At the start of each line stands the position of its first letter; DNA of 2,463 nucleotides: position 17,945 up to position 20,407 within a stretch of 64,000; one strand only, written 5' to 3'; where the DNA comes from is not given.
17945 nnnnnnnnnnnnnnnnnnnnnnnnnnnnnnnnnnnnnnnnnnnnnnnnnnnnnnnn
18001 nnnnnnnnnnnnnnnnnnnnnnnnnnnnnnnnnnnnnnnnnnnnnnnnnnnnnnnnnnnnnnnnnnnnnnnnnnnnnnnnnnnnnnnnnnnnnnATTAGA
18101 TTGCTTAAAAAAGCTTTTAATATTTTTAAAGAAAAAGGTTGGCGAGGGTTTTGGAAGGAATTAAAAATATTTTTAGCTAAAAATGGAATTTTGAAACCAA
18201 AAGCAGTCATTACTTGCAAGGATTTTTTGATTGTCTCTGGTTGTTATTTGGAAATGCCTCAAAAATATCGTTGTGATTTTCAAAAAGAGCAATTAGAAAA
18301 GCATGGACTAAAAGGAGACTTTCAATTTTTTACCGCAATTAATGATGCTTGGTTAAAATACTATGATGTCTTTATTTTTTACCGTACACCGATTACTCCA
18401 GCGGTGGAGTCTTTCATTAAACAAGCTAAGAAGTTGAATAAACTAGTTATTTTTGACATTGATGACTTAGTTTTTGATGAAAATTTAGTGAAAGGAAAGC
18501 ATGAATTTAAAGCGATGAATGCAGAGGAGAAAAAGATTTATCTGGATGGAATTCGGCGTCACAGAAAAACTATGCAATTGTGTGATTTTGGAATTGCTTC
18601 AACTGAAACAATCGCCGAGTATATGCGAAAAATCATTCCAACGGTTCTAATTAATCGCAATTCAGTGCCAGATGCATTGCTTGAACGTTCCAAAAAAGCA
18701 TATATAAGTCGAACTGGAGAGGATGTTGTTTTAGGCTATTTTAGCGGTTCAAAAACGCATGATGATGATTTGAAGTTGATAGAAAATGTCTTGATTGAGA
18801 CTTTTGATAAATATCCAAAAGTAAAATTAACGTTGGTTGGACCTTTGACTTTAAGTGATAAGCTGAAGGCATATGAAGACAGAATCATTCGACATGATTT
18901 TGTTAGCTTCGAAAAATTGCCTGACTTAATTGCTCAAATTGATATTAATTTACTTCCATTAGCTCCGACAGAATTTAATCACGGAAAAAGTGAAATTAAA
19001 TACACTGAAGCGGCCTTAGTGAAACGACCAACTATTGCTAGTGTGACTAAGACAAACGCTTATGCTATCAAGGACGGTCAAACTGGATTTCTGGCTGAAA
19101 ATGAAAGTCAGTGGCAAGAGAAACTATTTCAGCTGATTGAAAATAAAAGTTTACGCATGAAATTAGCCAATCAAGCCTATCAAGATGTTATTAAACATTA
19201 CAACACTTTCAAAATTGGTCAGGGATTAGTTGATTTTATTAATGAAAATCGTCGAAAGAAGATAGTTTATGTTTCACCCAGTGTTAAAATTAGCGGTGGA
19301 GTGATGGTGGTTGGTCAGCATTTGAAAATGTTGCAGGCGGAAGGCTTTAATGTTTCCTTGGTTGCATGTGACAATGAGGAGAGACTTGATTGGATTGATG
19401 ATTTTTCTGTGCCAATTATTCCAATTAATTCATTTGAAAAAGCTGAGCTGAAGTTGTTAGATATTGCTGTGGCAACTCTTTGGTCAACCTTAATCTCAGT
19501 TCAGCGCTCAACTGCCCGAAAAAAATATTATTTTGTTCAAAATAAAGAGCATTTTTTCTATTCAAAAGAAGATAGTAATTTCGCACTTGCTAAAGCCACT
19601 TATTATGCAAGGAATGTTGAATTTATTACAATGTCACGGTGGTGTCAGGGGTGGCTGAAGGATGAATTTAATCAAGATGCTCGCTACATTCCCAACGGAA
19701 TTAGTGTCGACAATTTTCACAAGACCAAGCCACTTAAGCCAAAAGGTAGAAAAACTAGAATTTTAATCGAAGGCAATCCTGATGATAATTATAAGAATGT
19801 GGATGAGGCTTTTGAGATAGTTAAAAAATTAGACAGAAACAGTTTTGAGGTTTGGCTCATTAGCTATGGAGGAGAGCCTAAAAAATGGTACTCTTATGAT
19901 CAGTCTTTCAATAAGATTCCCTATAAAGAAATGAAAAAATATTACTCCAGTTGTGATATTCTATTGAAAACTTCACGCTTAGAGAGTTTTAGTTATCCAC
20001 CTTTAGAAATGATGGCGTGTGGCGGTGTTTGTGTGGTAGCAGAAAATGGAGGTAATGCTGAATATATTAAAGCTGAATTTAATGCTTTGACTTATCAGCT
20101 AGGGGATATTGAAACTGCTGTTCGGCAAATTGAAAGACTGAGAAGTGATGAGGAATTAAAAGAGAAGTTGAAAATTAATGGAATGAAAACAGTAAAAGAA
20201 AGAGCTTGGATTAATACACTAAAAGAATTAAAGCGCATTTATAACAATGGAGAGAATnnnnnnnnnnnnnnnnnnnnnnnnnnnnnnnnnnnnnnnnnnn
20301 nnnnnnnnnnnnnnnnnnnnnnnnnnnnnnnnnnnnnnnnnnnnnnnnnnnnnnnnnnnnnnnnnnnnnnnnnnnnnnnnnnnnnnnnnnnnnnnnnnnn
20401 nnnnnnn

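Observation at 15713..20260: Single 1515-aa polypeptide combining four glycosyltransferase domains (GT2-like, GT4, GT-B, GT4) plus a coiled-coil/FWK linker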

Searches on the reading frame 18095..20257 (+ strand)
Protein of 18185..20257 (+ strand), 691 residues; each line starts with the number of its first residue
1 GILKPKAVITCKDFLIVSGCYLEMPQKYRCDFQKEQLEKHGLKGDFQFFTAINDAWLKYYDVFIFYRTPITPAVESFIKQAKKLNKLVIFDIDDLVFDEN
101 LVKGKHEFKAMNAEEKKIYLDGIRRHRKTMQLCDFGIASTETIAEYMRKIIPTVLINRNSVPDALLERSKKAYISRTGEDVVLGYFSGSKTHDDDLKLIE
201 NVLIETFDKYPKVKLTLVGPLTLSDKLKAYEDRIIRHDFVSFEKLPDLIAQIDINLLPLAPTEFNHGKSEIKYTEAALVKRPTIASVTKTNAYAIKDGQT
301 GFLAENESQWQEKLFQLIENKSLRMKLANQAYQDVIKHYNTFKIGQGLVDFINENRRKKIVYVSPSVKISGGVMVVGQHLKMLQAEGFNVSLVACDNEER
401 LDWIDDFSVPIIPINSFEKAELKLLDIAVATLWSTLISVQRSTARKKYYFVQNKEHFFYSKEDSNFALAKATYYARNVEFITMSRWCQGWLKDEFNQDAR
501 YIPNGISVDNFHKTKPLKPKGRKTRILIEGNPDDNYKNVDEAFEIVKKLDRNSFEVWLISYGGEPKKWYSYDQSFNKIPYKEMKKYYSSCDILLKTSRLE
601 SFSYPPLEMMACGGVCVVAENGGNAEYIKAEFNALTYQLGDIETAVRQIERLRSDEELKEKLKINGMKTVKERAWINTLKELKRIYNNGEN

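Call 32: find_homologous_proteins(query=window:18185-20257:+, max_evalue=0.00001)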
Query window:18185-20257:+ (691 aa): 478 proteins with E <= 0.00001 among 8000 candidates; the best 120 are listed.
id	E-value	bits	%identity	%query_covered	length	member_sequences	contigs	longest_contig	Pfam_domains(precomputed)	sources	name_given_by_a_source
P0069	0.0e+0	1013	64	98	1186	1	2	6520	PF00534.27,PF13524.13,PF13439.13,PF20706.4,PF13692.13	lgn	-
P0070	1.7e-290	983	64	98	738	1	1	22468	PF00534.27,PF13524.13,PF13692.13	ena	-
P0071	8.0e-290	981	63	99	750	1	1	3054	PF00534.27,PF13524.13,PF13692.13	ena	-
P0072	2.3e-285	967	62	98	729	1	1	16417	PF00534.27,PF13524.13,PF13692.13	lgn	-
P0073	1.3e-273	928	60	98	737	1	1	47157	PF00534.27,PF13524.13,PF13692.13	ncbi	ncbi:MAG TPA: glycosyltransferase [Patescibacteria group bacterium]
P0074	2.3e-237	808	53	98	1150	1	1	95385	PF00534.27,PF13524.13,PF13692.13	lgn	-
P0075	1.3e-211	723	51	97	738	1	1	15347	PF00534.27,PF13524.13,PF22772.3,PF13692.13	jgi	-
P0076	1.9e-210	719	51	96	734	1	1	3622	PF00534.27,PF13524.13,PF13692.13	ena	-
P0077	2.4e-206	705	50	96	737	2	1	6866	PF00534.27,PF13524.13,PF22772.3,PF13692.13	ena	-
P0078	1.4e-202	693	48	98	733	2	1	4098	PF00534.27,PF13524.13,PF13692.13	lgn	-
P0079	2.7e-193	662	46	99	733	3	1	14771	PF00534.27,PF13524.13,PF13692.13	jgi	-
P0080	6.6e-174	598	45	98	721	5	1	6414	PF00534.27,PF13524.13,PF13692.13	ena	-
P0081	6.0e-171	588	43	98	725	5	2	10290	PF00534.27,PF13524.13,PF13692.13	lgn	-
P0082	8.6e-171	588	42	98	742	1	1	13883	PF00534.27,PF13524.13,PF13692.13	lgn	-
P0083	2.6e-170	586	44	98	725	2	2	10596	PF00534.27,PF13524.13,PF13692.13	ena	-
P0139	2.0e-165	570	42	98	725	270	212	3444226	PF00534.27,PF13524.13,PF13692.13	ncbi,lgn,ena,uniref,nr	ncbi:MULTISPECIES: glycosyltransferase [Ruminococcus]|uniref:Glycosyltransferase n=1 Tax=Ruminococcu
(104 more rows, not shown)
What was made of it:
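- On Stand-alone dual-GT (D3-D4) family, uncharacterised: 41-64% identity at about 98% coverage to more than 100 listed proteins (call 32).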

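Call 35: find_encoding_contigs(protein=P0139, flank=10000, max_places=2)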
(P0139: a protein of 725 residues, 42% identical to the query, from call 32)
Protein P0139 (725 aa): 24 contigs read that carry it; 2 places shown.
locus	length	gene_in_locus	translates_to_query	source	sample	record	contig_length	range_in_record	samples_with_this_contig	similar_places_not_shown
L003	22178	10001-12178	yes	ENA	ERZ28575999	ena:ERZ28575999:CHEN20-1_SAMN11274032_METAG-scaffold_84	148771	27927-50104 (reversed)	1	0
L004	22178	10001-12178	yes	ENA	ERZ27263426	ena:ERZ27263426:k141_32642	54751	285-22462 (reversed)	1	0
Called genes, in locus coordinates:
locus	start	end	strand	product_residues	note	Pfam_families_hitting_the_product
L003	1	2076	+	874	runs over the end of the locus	PF07538:ChW, PF01841:Transglut_core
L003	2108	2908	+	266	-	-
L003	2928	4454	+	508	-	PF03062:MBOAT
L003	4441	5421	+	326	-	-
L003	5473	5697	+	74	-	PF00550:PP-binding (weak)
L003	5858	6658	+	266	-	PF00535:Glycos_transf_2, PF13641:Glyco_tranf_2_3 (weak)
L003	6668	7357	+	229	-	PF00535:Glycos_transf_2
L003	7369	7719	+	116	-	PF10066:DUF2304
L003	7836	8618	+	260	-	PF01061:ABC2_membrane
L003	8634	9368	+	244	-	PF00005:ABC_tran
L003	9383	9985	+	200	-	-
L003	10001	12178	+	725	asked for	PF00534:Glycos_transf_1, PF13692:Glyco_trans_1_4, PF13524:Glyco_trans_1_2, PF13692:Glyco_trans_1_4, PF13524:Glyco_trans_1_2, PF00534:Glycos_transf_1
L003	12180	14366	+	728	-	PF00534:Glycos_transf_1, PF13692:Glyco_trans_1_4, PF13524:Glyco_trans_1_2 (weak), PF13692:Glyco_trans_1_4, PF13524:Glyco_trans_1_2, PF00534:Glycos_transf_1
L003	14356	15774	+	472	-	PF09913:DUF2142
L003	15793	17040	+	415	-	PF04765:TOD1_MUCI70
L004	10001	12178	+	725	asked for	PF00534:Glycos_transf_1, PF13692:Glyco_trans_1_4, PF13524:Glyco_trans_1_2, PF13692:Glyco_trans_1_4, PF13524:Glyco_trans_1_2, PF00534:Glycos_transf_1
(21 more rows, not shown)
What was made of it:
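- The same order, Wzm-Wzt then dual-GT then DUF2142, occurs at a Ruminococcus-type locus (call 35). In Ruminococcus-type loci the dual-GT stands alone next to Wzm/Wzt (call 35).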

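Call 53: predict_structure(alignment_id=A2)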
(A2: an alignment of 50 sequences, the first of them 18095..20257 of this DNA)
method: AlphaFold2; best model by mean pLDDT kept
length: 721 residues; sequences in the alignment: 50
mean_pLDDT: 91.3   pTM: 0.86
mean pLDDT of the five models: 91.3, 91.0, 90.4, 90.0, 89.4
residues with pLDDT >= 90: 523; 70-90: 178; 50-70: 16; < 50: 4
segments of 3 or more residues with pLDDT < 50: none
pLDDT, mean of each block of 10 residues (from residue 1): 77 85 74 62 96 82 96 96 95 97 98 98 90 80 93 96 97 95 95 93 82 87 81 96 93 90 91 90 92 81 95 93 95 95 97 96 96 96 97 91 91 97 91 89 93 96 96 97 89 94 95 92 96 88 87 92 85 96 94 89 90 93 89 89 95 89 96 98 97 97 92 80 29
secondary structure, 60 per line:
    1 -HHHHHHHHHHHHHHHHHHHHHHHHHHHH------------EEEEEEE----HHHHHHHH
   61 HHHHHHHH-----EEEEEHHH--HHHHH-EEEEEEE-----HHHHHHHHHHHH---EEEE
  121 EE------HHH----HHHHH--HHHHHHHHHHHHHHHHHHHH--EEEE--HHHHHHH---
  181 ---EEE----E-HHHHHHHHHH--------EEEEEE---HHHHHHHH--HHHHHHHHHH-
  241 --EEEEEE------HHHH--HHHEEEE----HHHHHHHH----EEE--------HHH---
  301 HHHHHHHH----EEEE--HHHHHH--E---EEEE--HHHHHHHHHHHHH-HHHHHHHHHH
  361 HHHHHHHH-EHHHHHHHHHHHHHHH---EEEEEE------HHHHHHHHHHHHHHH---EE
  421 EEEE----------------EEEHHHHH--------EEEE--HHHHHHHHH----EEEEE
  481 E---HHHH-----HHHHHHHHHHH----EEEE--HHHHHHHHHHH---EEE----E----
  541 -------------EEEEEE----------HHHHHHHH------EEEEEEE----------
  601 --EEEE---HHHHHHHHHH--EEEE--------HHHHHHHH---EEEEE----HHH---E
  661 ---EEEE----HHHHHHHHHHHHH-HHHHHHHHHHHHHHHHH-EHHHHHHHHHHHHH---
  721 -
elements in order (helices of 4 or more, strands of 3 or more residues): H2-29 E42-48 H53-68 E74-78 H84-88 E90-96 H102-113 E117-122 H136-140 H143-162 E165-168 H171-177 E184-186 H193-202 E211-216 H220-227 H230-239 E243-248 H255-258 E264-267 H272-279 E284-286 H301-308 E313-316 H319-324 E331-334 H337-349 H351-368 H371-385 E389-394 H401-415 E419-424 E441-443 H444-448 E457-460 H463-471 E476-481 H485-488 H494-504 E509-512 H515-525 E529-531 E554-559 H570-577 E584-590 E603-606 H610-619 E622-625 H634-641 E645-649 E664-667 H672-684 H686-702 H705-717
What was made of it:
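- On Stand-alone dual-GT (D3-D4) family, uncharacterised: Helix aa 2-29 of the model (call 53).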

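Call 78: search_solved_structures(query=A2, max_evalue=0.01)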
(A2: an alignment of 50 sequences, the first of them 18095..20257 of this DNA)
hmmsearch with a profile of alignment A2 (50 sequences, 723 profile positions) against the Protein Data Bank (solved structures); distinct sequences matched with E-value up to 0.01: 22.
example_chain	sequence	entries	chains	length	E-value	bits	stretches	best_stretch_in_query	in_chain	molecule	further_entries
5i45_A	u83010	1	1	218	3.5e-10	41.9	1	616-722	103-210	Glycosyl transferases group 1 family protein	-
5d00_A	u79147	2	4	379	9.2e-07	30.6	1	615-721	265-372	N-acetyl-alpha-D-glucosaminyl L-malate synthase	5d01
6n1x_A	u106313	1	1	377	3.4e-06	28.7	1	617-711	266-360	Glycosyltransferase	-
2f9f_A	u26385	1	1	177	3.7e-06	28.6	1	608-690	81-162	first mannosyl transferase (wbaZ-1)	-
6d9t_A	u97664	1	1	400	3.8e-06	28.5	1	617-711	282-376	Glycosyl transferase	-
8dvz_A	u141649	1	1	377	6e-05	24.6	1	616-722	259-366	N, N'-diacetylbacillosaminyl-diphospho-undecaprenol alpha-1,3-N-acetylgalactosaminyltransf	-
8dvw_A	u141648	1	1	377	7e-05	24.3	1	616-722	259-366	N, N'-diacetylbacillosaminyl-diphospho-undecaprenol alpha-1,3-N-acetylgalactosaminyltransf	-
8dqd_A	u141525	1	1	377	7.7e-05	24.2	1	616-722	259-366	N, N'-diacetylbacillosaminyl-diphospho-undecaprenol alpha-1,3-N-acetylgalactosaminyltransf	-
3c4q_A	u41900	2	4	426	0.00012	23.5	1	311-374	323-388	Predicted glycosyltransferases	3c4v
3c48_A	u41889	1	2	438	0.00013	23.5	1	311-374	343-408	Predicted glycosyltransferases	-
6kih_A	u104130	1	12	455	0.00015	23.2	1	608-722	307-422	Tll1590 protein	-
3fro_A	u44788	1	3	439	0.00018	23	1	530-722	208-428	GlgA glycogen synthase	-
2bis_A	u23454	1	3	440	0.00019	22.9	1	530-722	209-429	GLGA GLYCOGEN SYNTHASE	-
2jjm_A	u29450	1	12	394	0.00022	22.7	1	311-384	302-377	GLYCOSYL TRANSFERASE, GROUP 1 FAMILY PROTEIN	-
3l01_A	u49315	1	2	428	0.00022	22.7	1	530-721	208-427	GlgA glycogen synthase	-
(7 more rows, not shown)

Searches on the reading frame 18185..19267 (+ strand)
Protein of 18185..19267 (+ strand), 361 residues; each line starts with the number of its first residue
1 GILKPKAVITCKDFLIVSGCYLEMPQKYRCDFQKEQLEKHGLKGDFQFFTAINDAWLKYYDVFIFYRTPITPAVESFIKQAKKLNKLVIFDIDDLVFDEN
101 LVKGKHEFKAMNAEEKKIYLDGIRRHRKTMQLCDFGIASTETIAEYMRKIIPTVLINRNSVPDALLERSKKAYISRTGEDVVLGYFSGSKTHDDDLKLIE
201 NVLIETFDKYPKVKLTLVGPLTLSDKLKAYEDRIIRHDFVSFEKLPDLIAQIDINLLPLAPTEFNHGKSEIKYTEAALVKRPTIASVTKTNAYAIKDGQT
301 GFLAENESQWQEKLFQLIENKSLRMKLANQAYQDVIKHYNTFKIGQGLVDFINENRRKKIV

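Call 15: search_protein_families(library=pfam, proteins=[window:18185-19267:+], max_evalue=1)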
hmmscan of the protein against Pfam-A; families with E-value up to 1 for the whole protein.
window:18185-19267:+ (361 aa): 3 families
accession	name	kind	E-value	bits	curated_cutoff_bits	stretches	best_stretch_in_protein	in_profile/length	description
PF13692.12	Glyco_trans_1_4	-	9e-12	45.9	27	1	207-320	28-142/142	Glycosyl transferases group 1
PF00534.26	Glycos_transf_1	-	1.3e-08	35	26.4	1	201-333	39-171/172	Glycosyl transferases group 1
PF13524.12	Glyco_trans_1_2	-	1.2e-06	28.9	25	1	203-340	5-134/144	Glycosyl transferase-like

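Call 16: search_protein_families(library=ncbifam, proteins=[window:18185-19267:+], max_evalue=0.1)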
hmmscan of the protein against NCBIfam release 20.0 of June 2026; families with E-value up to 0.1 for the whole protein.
window:18185-19267:+ (361 aa): 9 families
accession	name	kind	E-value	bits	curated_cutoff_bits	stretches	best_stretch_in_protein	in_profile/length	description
NF038229.1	Glyco4_Geo_Pelo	equivalog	1.3e-08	34.2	400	1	274-352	255-333/338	GPMC system family 4 glycosyltransferase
NF038298.1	EPS_HpsO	equivalog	6e-06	25.3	575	1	229-353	253-385/388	hormogonium polysaccharide biosynthesis glycosyltransferase HpsO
NF047676.1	TeichurnBiosyTuaH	equivalog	6.8e-05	21.9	550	1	60-276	98-309/384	teichuronic acid biosynthesis protein TuaH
TIGR04063.1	stp3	hypoth_equivalog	0.00025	20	442.05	1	179-338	212-378/397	TIGR04063 family PEP-CTERM/XrtA system glycosyltransferase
NF041139.1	TreT_Thcocales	equivalog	0.0021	16.9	775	1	272-343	329-400/412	trehalose synthase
TIGR03087.1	stp1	hypoth_equivalog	0.0064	15.7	316.65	1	260-340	303-382/397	TIGR03087 family PEP-CTERM/XrtA system glycosyltransferase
NF041876.1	EPS_EpsE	equivalog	0.012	14.9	400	1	271-341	310-382/389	exopolysaccharide biosynthesis GT4 family glycosyltransferase EpsE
TIGR03449.1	mycothiol_MshA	equivalog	0.039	12.8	462.5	1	276-333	323-382/406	D-inositol-3-phosphate glycosyltransferase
TIGR03999.1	thiol_BshA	equivalog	0.092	11.6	273.7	0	274-344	290-362/375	N-acetyl-alpha-D-glucosaminyl L-malate synthase BshA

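Call 18: search_solved_structures(query=window:18185-19267:+, max_evalue=1)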
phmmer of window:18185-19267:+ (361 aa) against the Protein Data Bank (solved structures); distinct sequences matched with E-value up to 1: 6.
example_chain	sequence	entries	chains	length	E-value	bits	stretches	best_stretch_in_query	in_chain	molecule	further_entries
8brp_A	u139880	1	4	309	0.0049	19.3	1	64-209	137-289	Peptide arginase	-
5i45_A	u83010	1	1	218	0.059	15.8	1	275-349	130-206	Glycosyl transferases group 1 family protein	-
4du2_B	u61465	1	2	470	0.36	13.2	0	63-121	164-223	cytochrome P450 BM3 variant B7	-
2x6q_A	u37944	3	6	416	0.39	13.1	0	271-353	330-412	TREHALOSE-SYNTHASE TRET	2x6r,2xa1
2xa2_A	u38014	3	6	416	0.41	13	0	271-353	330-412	TREHALOSE-SYNTHASE TRET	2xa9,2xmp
4hgf_A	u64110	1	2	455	0.86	12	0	63-121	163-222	Bifunctional P-450/NADPH-P450 reductase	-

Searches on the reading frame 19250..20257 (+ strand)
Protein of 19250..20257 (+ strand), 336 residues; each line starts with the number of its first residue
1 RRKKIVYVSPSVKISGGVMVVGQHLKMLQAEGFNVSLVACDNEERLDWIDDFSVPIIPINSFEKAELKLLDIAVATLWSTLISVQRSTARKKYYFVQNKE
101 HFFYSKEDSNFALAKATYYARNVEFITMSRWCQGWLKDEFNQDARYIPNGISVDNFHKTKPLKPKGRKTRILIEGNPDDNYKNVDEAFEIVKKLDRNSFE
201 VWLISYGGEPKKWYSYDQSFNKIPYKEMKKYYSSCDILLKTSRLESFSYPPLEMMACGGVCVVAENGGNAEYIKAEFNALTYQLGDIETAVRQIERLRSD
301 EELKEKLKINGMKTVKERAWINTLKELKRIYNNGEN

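Call 15: search_protein_families(library=pfam, proteins=[window:19250-20257:+], max_evalue=1)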
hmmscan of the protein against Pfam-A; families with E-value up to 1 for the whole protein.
window:19250-20257:+ (336 aa): 8 families
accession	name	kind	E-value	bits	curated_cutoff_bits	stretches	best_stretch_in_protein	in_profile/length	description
PF00534.26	Glycos_transf_1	-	2.7e-18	66.5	26.4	1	180-313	26-171/172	Glycosyl transferases group 1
PF13692.12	Glyco_trans_1_4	-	1.7e-12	48.2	27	1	170-300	3-142/142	Glycosyl transferases group 1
PF13524.12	Glyco_trans_1_2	-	3.4e-09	37.2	25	1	208-317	22-131/144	Glycosyl transferase-like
PF22772.2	WsaF_C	-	0.00013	22.2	27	1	218-269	58-109/133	WsaF, C-terminal domain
PF20706.3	GT4-conflict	-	0.00086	18.8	26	1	158-280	187-327/385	Family 4 Glycosyltransferase in conflict systems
PF21374.3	WsaF_N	-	0.0043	17.6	27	1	87-120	113-145/156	WsaF, N-terminal domain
PF13439.12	Glyco_transf_4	-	0.017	15.6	28.5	0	119-154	131-169/170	Glycosyltransferase Family 4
PF05531.17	NPV_P10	-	0.089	13.7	29.8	1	263-297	30-64/75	Nucleopolyhedrovirus P10 protein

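Call 16: search_protein_families(library=ncbifam, proteins=[window:19250-20257:+], max_evalue=0.1)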
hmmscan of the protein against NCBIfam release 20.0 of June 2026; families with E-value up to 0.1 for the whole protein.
window:19250-20257:+ (336 aa): 22 families
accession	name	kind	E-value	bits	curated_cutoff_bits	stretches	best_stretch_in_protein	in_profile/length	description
TIGR03999.1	thiol_BshA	equivalog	2e-11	43.5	273.7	1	226-319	264-357/375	N-acetyl-alpha-D-glucosaminyl L-malate synthase BshA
TIGR04063.1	stp3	hypoth_equivalog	1.6e-10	40.4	442.05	1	222-332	277-393/397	TIGR04063 family PEP-CTERM/XrtA system glycosyltransferase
NF038229.1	Glyco4_Geo_Pelo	equivalog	9.4e-09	34.7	400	1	220-319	223-320/338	GPMC system family 4 glycosyltransferase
NF007396.0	PRK09922.1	equivalog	1.6e-08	33.8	385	1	221-322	246-349/361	lipopolysaccharide 1,6-galactosyltransferase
NF041876.1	EPS_EpsE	equivalog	3.6e-07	29.8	400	1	226-317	287-378/389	exopolysaccharide biosynthesis GT4 family glycosyltransferase EpsE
NF050063.1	ProtGlycPglJ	equivalog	3.9e-06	26.3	500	1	220-317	255-349/363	N-acetylgalactosamine-N,N'-diacetylbacillosaminyl-diphospho-undecaprenol 4-alpha-N-acetylgalactosaminyltransferase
NF047880.1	glyco_SdgA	exception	4.4e-06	25.5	800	1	228-318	383-474/488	serine-aspartate repeat adhesin O-glycosyltransferase SdgA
NF053787.1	GlcN_PG_synth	equivalog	6.4e-06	25.2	480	1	170-332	198-357/361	N-acetylglucosaminyl phosphatidylglycerol synthase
TIGR03449.1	mycothiol_MshA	equivalog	1.9e-05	23.7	462.5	1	224-333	293-402/406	D-inositol-3-phosphate glycosyltransferase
TIGR02095.1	glgA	subfamily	5.4e-05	22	328.45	1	228-313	362-458/477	glycogen/starch synthase, ADP-glucose type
TIGR04047.1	MSMEG_0565_glyc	hypoth_equivalog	5.6e-05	22.4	259.85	0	121-170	138-187/373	MSMEG_0565 family glycosyltransferase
TIGR03088.1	stp2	hypoth_equivalog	8e-05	21.8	409.05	1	232-331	270-370/374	TIGR03088 family PEP-CTERM/XrtA system glycosyltransferase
NF012028.0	PRK15484.1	subfamily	0.00014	21.1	618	1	223-308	265-352/380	lipopolysaccharide N-acetylglucosaminyltransferase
NF038255.1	exopoly_VpsD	equivalog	0.00033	19.6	300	1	222-280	270-327/381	VpsD family glycosyltransferase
TIGR02149.1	glgA_Coryne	subfamily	0.00055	19.2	302.4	1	222-331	271-387/391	glycogen synthase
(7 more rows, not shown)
